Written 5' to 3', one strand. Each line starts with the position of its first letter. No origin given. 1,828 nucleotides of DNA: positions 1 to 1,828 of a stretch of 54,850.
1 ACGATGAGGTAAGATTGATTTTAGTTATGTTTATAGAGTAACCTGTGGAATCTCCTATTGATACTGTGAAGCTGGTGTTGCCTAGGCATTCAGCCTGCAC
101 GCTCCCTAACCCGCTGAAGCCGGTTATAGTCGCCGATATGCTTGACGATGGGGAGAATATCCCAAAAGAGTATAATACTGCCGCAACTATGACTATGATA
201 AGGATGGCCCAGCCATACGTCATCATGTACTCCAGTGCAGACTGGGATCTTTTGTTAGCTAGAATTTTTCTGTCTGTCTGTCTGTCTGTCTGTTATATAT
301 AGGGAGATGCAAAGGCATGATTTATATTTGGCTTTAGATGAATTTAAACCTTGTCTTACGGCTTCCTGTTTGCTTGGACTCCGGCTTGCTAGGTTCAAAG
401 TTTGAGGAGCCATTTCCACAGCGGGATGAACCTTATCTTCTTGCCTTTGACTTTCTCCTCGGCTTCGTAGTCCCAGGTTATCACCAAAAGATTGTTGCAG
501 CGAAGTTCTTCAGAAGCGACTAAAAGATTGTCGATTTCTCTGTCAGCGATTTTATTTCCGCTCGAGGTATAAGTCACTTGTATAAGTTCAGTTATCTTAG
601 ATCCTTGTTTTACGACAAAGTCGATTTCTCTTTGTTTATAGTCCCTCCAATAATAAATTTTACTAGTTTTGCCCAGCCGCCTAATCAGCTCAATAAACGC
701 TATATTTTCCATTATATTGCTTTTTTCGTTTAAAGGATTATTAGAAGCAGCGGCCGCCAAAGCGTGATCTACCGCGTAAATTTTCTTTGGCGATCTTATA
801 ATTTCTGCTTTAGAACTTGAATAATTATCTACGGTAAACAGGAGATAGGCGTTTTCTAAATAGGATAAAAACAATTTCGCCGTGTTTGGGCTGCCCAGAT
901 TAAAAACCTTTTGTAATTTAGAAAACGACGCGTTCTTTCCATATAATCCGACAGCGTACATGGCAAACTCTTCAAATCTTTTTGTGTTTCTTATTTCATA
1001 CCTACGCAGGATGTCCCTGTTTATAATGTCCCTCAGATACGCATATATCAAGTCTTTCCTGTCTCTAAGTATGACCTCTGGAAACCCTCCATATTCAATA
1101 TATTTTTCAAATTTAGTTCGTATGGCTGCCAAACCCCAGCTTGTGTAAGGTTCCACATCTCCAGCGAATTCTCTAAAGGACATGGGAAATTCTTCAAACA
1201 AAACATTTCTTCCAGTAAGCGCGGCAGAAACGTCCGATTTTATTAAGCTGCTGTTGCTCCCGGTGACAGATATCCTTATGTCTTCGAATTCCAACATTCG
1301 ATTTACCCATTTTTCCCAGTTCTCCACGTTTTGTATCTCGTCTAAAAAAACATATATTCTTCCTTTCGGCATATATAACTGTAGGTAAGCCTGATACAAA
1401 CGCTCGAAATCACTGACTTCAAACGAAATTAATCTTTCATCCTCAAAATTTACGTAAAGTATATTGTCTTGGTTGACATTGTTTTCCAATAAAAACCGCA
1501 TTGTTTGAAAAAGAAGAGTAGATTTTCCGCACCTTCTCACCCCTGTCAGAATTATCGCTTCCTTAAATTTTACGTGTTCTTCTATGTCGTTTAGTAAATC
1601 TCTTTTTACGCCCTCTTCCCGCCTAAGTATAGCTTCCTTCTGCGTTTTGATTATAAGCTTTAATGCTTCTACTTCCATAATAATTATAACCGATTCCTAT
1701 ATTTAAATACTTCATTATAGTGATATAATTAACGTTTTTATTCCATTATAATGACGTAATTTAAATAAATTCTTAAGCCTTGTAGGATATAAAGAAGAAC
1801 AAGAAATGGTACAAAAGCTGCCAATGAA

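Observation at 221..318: An (ACAG)6 microsatellite inside the leader of a pilin-like surface-protein gene puts the start codon out of frame: a candidate phase-variable (contingency) locus in an archaeon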

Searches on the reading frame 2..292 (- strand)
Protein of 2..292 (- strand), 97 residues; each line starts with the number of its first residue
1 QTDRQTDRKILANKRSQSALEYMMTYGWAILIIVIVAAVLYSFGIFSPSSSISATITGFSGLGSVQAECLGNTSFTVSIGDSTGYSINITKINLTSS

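Call 8: search_protein_families(library=pfam, proteins=[window:2-292:-], max_evalue=0.01)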
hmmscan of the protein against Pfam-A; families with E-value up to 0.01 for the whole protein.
seq(97 aa): 0 families

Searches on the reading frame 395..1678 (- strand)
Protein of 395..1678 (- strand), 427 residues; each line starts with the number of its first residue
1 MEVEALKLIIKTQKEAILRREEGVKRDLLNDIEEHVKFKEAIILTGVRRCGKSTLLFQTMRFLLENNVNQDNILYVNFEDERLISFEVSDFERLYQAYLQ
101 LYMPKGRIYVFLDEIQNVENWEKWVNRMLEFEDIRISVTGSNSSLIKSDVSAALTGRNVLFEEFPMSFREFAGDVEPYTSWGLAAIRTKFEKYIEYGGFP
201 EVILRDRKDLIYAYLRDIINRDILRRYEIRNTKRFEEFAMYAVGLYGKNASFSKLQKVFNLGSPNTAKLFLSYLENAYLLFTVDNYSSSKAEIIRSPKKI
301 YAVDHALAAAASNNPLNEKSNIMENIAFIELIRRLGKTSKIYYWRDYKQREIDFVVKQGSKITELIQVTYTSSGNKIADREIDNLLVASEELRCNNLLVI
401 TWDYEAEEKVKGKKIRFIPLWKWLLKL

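Call 8: search_protein_families(library=pfam, proteins=[window:395-1678:-], max_evalue=0.01)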
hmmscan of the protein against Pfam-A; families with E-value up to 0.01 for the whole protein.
window:395-1678:- (427 aa): 6 families
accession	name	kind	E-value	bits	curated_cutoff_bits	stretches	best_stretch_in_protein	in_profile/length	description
PF13173.12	AAA_14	-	4.6e-37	127.3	27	1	40-171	3-128/129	AAA domain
PF13635.12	DUF4143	-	2.6e-23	83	28.1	1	221-368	2-157/160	Domain of unknown function (DUF4143)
PF13481.12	AAA_25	-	0.002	18.2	27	1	33-82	27-84/195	AAA domain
PF10236.15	DAP3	-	0.0033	17.1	23.1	1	39-67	23-51/311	Mitochondrial ribosomal death-associated protein 3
PF20720.3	nSTAND3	-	0.0036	17.5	27.2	0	268-329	36-98/155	Novel STAND NTPase 3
PF01637.24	ATPase_2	-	0.0052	17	33.2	0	29-100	8-79/225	ATPase domain predominantly from Archaea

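Call 11: find_encoding_contigs(protein=window:395-1678:-, flank=6000, max_places=10)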
Protein window:395-1678:- (427 aa): 10 contigs read that carry it; 5 places shown.
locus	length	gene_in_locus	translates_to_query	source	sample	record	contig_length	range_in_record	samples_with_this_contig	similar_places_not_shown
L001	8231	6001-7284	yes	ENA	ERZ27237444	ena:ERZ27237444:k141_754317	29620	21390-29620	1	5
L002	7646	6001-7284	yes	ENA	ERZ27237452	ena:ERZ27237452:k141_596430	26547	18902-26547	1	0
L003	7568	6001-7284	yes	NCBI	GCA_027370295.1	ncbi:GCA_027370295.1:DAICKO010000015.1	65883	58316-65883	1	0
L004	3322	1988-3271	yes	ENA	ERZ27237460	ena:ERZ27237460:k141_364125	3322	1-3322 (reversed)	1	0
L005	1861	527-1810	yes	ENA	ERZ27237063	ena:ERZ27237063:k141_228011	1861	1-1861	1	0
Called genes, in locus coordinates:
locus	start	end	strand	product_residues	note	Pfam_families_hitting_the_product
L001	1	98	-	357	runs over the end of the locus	PF01368:DHH, PF02272:DHHA1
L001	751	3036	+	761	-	-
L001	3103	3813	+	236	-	PF26317:CntK_N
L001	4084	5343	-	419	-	PF02403:Seryl_tRNA_N, PF00587:tRNA-synt_2b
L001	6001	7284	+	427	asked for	PF13173:AAA_14, PF13635:DUF4143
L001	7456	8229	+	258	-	?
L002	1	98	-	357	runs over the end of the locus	PF01368:DHH, PF02272:DHHA1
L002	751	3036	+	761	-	-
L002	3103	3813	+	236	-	PF26317:CntK_N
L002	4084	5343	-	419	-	PF02403:Seryl_tRNA_N, PF00587:tRNA-synt_2b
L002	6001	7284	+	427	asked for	PF13173:AAA_14, PF13635:DUF4143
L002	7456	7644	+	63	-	?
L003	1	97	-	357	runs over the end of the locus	PF01368:DHH, PF02272:DHHA1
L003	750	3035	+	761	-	-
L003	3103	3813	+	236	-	PF26317:CntK_N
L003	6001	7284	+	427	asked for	PF13173:AAA_14, PF13635:DUF4143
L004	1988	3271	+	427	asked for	PF13173:AAA_14, PF13635:DUF4143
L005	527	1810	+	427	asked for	PF13173:AAA_14, PF13635:DUF4143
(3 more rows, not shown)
